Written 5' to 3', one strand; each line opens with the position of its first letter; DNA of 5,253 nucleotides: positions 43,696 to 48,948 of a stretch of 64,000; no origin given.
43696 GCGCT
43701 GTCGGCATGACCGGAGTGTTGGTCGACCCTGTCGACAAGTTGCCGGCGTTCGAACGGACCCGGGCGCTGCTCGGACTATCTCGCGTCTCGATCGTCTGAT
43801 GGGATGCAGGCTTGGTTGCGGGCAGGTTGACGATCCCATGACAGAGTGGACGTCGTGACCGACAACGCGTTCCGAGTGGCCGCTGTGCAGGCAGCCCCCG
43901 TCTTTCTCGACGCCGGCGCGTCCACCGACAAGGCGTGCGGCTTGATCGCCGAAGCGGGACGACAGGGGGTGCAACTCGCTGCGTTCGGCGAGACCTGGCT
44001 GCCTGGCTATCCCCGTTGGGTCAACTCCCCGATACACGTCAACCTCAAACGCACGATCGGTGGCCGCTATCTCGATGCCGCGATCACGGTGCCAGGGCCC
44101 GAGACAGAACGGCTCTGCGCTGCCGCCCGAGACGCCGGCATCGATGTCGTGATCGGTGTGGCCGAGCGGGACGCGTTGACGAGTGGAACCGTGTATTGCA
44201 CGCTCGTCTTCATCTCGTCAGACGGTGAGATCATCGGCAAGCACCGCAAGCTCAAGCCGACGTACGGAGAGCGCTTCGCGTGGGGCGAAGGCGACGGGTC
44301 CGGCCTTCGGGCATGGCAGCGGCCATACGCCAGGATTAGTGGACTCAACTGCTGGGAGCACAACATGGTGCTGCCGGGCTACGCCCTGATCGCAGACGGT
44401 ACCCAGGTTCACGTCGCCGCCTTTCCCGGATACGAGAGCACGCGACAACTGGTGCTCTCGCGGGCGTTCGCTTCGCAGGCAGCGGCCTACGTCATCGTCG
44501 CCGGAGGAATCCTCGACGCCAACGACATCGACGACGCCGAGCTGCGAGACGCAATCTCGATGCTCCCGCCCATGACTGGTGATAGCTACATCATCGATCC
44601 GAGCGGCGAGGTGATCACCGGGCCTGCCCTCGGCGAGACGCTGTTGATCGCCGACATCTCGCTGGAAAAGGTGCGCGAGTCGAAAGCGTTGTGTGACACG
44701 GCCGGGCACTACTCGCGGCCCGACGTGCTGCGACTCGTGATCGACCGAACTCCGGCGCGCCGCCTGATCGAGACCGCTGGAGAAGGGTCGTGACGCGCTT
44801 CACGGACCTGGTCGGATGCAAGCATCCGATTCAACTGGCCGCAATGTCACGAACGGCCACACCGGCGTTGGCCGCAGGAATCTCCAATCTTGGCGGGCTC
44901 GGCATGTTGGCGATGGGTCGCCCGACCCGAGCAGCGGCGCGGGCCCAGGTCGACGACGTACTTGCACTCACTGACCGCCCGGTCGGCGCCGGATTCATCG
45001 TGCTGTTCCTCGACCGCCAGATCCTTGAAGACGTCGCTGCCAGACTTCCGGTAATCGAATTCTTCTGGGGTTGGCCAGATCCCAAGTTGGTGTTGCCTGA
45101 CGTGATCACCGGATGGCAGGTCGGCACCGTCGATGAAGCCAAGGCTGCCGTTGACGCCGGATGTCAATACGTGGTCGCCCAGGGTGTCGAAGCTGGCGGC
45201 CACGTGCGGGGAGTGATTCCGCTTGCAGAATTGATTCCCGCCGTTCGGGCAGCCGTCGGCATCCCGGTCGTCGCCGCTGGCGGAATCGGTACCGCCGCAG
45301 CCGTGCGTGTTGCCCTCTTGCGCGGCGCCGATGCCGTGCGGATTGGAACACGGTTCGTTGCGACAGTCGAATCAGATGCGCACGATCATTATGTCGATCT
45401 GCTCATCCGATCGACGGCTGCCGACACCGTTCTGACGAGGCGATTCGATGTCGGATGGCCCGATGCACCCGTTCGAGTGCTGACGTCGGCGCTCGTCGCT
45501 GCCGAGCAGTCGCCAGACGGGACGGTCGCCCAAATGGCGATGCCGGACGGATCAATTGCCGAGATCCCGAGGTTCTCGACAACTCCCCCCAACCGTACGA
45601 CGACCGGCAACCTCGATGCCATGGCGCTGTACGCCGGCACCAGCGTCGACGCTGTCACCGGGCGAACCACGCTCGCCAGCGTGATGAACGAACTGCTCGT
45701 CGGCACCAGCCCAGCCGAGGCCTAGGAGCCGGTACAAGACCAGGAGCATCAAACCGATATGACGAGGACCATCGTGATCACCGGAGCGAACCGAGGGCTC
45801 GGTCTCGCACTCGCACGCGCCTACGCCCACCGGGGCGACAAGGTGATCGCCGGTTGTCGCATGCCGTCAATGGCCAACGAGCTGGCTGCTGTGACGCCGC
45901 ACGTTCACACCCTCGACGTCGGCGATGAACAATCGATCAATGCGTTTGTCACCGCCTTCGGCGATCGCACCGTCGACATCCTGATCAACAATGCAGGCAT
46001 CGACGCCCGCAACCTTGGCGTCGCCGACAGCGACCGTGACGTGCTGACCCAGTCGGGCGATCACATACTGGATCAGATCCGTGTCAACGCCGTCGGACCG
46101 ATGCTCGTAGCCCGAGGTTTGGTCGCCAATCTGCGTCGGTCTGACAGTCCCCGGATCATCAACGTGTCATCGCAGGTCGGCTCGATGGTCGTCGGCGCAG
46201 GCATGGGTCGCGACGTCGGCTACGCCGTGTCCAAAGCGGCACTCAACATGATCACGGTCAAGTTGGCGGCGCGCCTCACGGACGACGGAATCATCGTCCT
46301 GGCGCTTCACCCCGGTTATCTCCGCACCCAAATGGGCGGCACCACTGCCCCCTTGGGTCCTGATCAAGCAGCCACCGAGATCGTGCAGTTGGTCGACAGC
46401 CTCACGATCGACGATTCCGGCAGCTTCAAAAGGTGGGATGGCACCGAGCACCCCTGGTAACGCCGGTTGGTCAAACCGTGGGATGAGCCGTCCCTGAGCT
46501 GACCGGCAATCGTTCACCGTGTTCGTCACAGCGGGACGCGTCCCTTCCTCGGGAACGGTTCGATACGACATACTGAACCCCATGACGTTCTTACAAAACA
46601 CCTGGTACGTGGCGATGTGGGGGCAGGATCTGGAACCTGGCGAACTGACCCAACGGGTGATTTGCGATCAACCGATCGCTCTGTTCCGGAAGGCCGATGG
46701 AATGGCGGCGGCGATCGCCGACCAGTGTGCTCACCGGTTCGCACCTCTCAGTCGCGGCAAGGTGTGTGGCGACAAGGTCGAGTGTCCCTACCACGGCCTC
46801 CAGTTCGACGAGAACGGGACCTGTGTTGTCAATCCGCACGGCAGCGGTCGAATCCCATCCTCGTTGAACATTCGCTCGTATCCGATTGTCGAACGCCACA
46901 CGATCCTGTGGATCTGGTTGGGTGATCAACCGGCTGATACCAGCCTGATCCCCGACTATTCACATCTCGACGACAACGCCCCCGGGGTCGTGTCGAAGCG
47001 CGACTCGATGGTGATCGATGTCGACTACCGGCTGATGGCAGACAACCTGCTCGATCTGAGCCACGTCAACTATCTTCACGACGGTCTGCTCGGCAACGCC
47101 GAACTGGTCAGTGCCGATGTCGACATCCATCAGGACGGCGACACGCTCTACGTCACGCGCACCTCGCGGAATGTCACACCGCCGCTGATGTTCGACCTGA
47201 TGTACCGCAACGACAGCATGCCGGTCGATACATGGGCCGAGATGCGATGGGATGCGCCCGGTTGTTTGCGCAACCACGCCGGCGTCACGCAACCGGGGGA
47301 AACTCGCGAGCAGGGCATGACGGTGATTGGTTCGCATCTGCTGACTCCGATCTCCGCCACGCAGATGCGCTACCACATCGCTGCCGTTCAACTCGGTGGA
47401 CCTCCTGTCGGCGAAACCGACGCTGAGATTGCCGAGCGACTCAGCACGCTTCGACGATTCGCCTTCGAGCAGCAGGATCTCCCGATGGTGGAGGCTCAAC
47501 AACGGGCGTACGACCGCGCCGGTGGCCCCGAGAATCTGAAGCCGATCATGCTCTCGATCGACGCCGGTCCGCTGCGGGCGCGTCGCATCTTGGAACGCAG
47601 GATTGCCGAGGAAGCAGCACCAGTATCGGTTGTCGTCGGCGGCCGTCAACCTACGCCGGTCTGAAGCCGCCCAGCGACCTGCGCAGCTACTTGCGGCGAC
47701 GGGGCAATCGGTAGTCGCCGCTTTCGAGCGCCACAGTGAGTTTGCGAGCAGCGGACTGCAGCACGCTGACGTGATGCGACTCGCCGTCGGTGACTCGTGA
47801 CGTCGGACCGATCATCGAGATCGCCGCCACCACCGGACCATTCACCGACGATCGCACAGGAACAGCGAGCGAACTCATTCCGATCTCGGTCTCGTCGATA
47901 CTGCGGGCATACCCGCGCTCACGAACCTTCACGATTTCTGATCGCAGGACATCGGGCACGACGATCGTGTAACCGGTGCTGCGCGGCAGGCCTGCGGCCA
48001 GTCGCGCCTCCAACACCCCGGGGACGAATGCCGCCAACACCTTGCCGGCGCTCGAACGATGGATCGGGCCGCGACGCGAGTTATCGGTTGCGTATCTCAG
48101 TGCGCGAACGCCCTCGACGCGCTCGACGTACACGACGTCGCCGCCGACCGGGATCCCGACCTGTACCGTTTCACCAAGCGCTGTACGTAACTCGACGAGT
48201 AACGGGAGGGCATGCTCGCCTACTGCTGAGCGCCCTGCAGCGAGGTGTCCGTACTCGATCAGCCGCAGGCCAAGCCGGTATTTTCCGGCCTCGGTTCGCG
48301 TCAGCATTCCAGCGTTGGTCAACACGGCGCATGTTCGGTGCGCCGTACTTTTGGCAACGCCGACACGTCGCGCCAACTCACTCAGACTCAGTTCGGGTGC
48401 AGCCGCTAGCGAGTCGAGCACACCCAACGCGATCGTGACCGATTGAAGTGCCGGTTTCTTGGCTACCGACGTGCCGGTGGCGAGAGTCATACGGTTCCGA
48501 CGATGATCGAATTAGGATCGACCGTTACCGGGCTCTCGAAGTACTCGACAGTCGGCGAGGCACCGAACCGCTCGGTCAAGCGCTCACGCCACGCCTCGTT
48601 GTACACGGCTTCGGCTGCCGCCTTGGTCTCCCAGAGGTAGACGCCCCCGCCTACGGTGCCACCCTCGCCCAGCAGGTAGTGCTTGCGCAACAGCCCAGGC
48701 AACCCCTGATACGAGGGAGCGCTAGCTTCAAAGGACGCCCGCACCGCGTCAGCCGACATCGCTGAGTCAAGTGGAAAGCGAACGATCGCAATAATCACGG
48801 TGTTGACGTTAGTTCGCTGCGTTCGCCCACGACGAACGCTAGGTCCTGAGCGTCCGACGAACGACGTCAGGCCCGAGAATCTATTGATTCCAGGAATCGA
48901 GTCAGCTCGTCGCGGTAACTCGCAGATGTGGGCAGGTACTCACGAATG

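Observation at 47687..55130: Orphan phenylphosphate-synthase-A-like phosphotransferase behind two phosphatases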

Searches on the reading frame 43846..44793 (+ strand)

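Call 45: search_protein_families(library=pfam, proteins=[window:43846-44793:+])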
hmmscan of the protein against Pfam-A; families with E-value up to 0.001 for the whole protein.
window:43846-44793:+ (315 aa): 1 family
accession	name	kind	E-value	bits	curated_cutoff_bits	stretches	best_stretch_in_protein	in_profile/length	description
PF00795.27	CN_hydrolase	-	1.6e-40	139.5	23.2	1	10-280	1-255/256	Carbon-nitrogen hydrolase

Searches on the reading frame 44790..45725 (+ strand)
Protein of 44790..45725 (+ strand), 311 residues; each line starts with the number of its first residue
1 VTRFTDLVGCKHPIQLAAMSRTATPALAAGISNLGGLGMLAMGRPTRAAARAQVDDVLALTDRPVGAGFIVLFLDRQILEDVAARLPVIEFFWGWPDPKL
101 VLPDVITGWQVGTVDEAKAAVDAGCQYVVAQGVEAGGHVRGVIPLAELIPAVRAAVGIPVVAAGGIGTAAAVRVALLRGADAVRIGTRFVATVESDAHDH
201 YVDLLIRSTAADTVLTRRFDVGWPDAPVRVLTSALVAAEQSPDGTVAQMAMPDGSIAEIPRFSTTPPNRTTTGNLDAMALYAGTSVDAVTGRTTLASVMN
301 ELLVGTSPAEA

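Call 45: search_protein_families(library=pfam, proteins=[window:44790-45725:+])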
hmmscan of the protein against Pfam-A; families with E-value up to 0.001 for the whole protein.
window:44790-45725:+ (311 aa): 4 families
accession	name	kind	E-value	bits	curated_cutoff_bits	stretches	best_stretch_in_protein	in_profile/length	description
PF03060.21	NMO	-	1.3e-41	143.5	28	2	104-303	136-329/331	Nitronate monooxygenase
PF00478.31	IMPDH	-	2e-07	30.8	25.6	1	152-198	202-248/345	IMP dehydrogenase / GMP reductase domain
PF00977.27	His_biosynth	-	1e-05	25.5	23.6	1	110-189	141-222/228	Histidine biosynthesis protein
PF02581.23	TMP-TENI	-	0.00044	20.1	27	1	101-183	92-174/180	Thiamine monophosphate synthase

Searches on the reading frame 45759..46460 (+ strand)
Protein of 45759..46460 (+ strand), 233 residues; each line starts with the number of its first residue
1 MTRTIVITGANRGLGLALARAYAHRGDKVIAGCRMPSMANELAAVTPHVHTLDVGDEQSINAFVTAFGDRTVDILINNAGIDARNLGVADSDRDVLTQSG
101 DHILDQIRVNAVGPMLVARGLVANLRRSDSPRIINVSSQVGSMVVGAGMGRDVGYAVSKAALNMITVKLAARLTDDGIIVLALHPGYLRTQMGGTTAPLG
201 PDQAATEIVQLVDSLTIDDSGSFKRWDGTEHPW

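Call 45: search_protein_families(library=pfam, proteins=[window:45759-46460:+])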
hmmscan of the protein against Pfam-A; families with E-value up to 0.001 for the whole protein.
window:45759-46460:+ (233 aa): 3 families
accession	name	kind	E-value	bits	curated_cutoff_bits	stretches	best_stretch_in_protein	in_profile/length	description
PF00106.31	adh_short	-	1.6e-30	106.5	26.6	1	4-194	2-188/195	short chain dehydrogenase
PF13561.12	adh_short_C2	-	3.7e-23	82.8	27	1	9-195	1-183/236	Enoyl-(Acyl carrier protein) reductase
PF01370.27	Epimerase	-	0.00094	19.1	20.9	0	5-82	1-75/240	NAD dependent epimerase/dehydratase family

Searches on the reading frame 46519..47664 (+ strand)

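Call 45: search_protein_families(library=pfam, proteins=[window:46519-47664:+])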
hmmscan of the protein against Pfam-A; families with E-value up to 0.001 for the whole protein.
window:46519-47664:+ (381 aa): 2 families
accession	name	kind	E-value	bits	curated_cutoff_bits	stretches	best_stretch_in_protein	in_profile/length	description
PF19112.6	VanA_C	-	3.4e-44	151.7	23.5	1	166-363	1-192/193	Vanillate O-demethylase oxygenase C-terminal domain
PF00355.32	Rieske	-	5.7e-21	74.7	20.3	1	28-109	1-82/88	Rieske [2Fe-2S] domain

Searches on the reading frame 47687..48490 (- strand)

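Call 3: search_protein_families(library=pfam, proteins=[window:47687-48490:-])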
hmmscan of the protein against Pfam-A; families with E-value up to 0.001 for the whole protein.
window:47687-48490:- (267 aa): 9 families
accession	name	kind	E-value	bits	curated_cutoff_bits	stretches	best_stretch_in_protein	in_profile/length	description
PF01614.24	IclR_C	-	5.6e-29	101.3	24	1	89-251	8-172/174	Bacterial transcriptional regulator IclR C-terminal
PF09339.16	HTH_IclR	-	7.9e-13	48.4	22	1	17-65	1-50/52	IclR helix-turn-helix domain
PF12802.13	MarR_2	-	2.1e-08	34.7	27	1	21-68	7-55/61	MarR family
PF25213.1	HVO_A0261_N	-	4.8e-06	26.8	35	1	23-73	15-63/86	HVO_A0261 N-terminal domain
PF13412.12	HTH_24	-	1.5e-05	24.9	21.9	1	22-63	6-47/48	Winged helix-turn-helix DNA-binding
PF08100.18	Dimerisation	-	4.6e-05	23.6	25.6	1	18-71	24-81/93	O-methyltransferase dimerisation domain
PF12840.13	HTH_20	-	0.00012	22.5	27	1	22-64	7-49/51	Helix-turn-helix domain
PF25212.1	HVO_A0114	-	0.00022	21.4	27.6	1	23-70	26-73/84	HVO_A0114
PF01047.28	MarR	-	0.00033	20.9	24.6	1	24-66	8-50/59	MarR family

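Call 4: search_protein_families(library=ncbifam, proteins=[window:47687-48490:-])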
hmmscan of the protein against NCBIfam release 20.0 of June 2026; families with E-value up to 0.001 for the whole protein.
window:47687-48490:- (267 aa): 9 families
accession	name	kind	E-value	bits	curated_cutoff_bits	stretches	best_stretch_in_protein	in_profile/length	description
NF045644.1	TransRegBhcR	equivalog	1.5e-38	132.7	350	1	11-255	18-265/267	HTH-type transcriptional regulator BhcR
TIGR02431.1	pcaR_pcaU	subfamily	3.1e-33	115.1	284.75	1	16-252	6-245/248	beta-ketoadipate pathway transcriptional regulators, PcaR/PcaU/PobR family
NF011671.1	PRK15090.1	equivalog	1.5e-30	106.3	275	1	11-253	6-251/256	DNA-binding transcriptional regulator KdgR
NF008601.2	PRK11569.1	equivalog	4.7e-19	68.6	380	1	7-252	18-269/276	glyoxylate bypass operon transcriptional repressor IclR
NF007548.0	PRK10163.1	equivalog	8.2e-19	67.8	406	1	17-254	23-264/271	HTH-type transcriptional repressor AllR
NF007342.0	PRK09834.1-4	equivalog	1.8e-06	27.2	251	0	10-79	6-76/263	DNA-binding transcriptional regulator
NF007341.0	PRK09834.1-3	equivalog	9.2e-06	25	269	1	34-260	28-263/274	DNA-binding transcriptional regulator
NF007339.0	PRK09834.1-1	equivalog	5.9e-05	22.5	299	1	15-251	20-262/271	DNA-binding transcriptional regulator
NF033788.1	HTH_metalloreg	subfamily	0.00069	19.4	55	0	22-71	14-63/77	metalloregulator ArsR/SmtB family transcription factor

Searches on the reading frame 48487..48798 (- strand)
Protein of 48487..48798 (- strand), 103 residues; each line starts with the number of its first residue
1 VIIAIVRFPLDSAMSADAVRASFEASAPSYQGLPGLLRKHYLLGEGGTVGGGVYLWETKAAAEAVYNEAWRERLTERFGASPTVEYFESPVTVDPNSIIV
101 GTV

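Call 3: search_protein_families(library=pfam, proteins=[window:48487-48798:-])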
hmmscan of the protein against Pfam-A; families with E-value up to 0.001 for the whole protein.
window:48487-48798:- (103 aa): 1 family
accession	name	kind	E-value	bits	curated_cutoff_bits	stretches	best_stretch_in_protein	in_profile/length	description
PF08803.17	ydhR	-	1.5e-06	28.5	27.1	1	6-76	4-72/96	Putative mono-oxygenase ydhR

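Call 4: search_protein_families(library=ncbifam, proteins=[window:48487-48798:-])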
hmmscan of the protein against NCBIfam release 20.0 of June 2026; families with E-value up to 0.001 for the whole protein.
window:48487-48798:- (103 aa): 1 family
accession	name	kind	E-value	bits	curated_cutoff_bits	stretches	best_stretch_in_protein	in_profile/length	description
NF008333.0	PRK11118.1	equivalog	0.0003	21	103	1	6-79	7-77/101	monooxygenase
